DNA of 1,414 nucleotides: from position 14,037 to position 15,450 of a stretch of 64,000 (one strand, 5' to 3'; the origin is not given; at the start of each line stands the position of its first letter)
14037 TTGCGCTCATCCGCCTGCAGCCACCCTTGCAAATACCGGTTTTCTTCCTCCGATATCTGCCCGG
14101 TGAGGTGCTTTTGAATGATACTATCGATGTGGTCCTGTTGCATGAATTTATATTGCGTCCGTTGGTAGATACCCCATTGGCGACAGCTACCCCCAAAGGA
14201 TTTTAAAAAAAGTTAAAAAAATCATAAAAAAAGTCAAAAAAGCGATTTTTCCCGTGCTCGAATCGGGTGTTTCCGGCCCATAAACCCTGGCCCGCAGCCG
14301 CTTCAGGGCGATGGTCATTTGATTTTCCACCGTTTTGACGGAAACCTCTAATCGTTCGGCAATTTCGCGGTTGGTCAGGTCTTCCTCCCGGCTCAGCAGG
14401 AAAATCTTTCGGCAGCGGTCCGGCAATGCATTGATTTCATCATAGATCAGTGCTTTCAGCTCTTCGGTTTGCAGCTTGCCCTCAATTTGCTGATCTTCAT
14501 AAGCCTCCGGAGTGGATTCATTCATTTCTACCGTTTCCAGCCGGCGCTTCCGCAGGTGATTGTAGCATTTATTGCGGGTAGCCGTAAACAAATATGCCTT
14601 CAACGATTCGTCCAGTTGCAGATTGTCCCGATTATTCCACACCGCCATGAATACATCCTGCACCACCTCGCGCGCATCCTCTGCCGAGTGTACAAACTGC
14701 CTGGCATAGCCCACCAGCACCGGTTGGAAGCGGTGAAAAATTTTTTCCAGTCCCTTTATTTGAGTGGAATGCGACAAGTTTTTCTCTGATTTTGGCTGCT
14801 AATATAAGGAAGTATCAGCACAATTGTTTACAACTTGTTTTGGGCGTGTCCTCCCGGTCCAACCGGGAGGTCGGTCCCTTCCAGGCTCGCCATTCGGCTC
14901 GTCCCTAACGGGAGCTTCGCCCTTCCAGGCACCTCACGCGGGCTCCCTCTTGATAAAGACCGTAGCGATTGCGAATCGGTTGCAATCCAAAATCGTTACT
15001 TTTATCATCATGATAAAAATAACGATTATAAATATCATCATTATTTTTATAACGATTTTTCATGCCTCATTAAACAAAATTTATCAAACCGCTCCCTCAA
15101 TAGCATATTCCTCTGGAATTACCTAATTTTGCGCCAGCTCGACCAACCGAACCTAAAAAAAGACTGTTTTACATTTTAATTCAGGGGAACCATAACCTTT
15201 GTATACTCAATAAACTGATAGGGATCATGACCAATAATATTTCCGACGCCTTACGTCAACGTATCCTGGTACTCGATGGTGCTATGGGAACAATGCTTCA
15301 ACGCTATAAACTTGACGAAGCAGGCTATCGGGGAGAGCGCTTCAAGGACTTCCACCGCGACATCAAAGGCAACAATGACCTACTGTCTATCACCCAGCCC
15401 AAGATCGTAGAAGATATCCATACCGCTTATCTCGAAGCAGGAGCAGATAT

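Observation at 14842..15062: Candidate novel riboswitch-like leader shared by metH and queA (copy 1, metH)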

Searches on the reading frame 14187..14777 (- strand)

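Call 37: search_protein_families(library=pfam, proteins=[window:14187-14777:-], max_evalue=0.001)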
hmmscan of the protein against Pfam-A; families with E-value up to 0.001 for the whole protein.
window:14187-14777:- (196 aa): 6 families
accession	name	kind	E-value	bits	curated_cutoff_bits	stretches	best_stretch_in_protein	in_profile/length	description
PF04542.20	Sigma70_r2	-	1.1e-16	60.7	24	1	14-79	2-69/71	Sigma-70 region 2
PF08281.18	Sigma70_r4_2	-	4.8e-15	55.4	25.7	1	110-161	3-54/54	Sigma-70, region 4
PF04545.22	Sigma70_r4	-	1.6e-09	37.5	24.1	1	116-163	3-50/50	Sigma-70, region 4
PF00196.25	GerE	-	0.00018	21.5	23.5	1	132-163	16-47/57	Bacterial regulatory proteins, luxR family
PF08279.18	HTH_11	-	0.00026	21.2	25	1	126-156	8-38/55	HTH domain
PF13412.12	HTH_24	-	0.00063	19.7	21.9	0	126-151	10-35/48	Winged helix-turn-helix DNA-binding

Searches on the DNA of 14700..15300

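Call 9: search_rna_families(source=window, start=14700, end=15300, threshold=evalue, max_evalue=10)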
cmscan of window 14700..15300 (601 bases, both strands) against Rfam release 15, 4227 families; matches with E-value up to 10: 14.
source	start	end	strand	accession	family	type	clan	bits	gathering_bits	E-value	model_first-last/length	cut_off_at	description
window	14962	15060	+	RF01796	frnS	Gene; sRNA;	-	21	60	0.39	1-119/119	no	Fumarate/nitrate reductase regulator sRNA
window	14985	15033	-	RF00885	MIR821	Gene; miRNA;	-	18.8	249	0.38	50-226/275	no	MIR821 microRNA precursor family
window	14991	15027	-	RF01061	mir-548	Gene; miRNA;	-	18.7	90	0.89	21-64/84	no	mir-548 microRNA precursor family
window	14946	15044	-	RF01574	DdR6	Gene; snRNA; snoRNA; CD-box;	-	16.1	90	6.1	1-86/86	no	Dictyostelium snoRNA DdR6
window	15037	15116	-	RF03021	RT-18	Gene; sRNA;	-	16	41.3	6.1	1-84/84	no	RT-18 RNA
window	15000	15033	+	RF04003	mir-4841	Gene; miRNA;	-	15.7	100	5.6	27-60/86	no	mir-4841 microRNA precursor family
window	14979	15039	+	RF00885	MIR821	Gene; miRNA;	-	15.1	249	2.5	1-275/275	no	MIR821 microRNA precursor family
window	14919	14943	-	RF03228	mir-1471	Gene; miRNA;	-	15.1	82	8.3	1-57/57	no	mir-1471 microRNA precursor family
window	15006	15055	-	RF03881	mir-59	Gene; miRNA;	-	14.8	80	5.8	1-66/66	no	mir-59 microRNA precursor family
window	14708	14758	+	RF04326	PV_xrRNA_class3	Cis-reg;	-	14.5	31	3.8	1-52/52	no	Exoribonuclease-resistant RNA (xrRNA) plant-infecting virus (class 3)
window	14986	15032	-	RF04209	MIR7533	Gene; miRNA;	-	14.2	230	3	1-249/249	no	MIR7533 microRNA precursor family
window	14982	15038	-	RF04199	MIR6027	Gene; miRNA;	-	12.9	95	9.7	1-159/159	no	MIR6027 microRNA precursor family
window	15009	15053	+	RF02350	psRNA6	Gene; sRNA;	-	12.2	60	0.53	1-333/333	no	Nitrosomonas sRNA psRNA6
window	15012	15101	-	RF01402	STnc150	Gene; sRNA;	-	11.4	60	6.2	181-263/267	no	STnc150 Hfq binding RNA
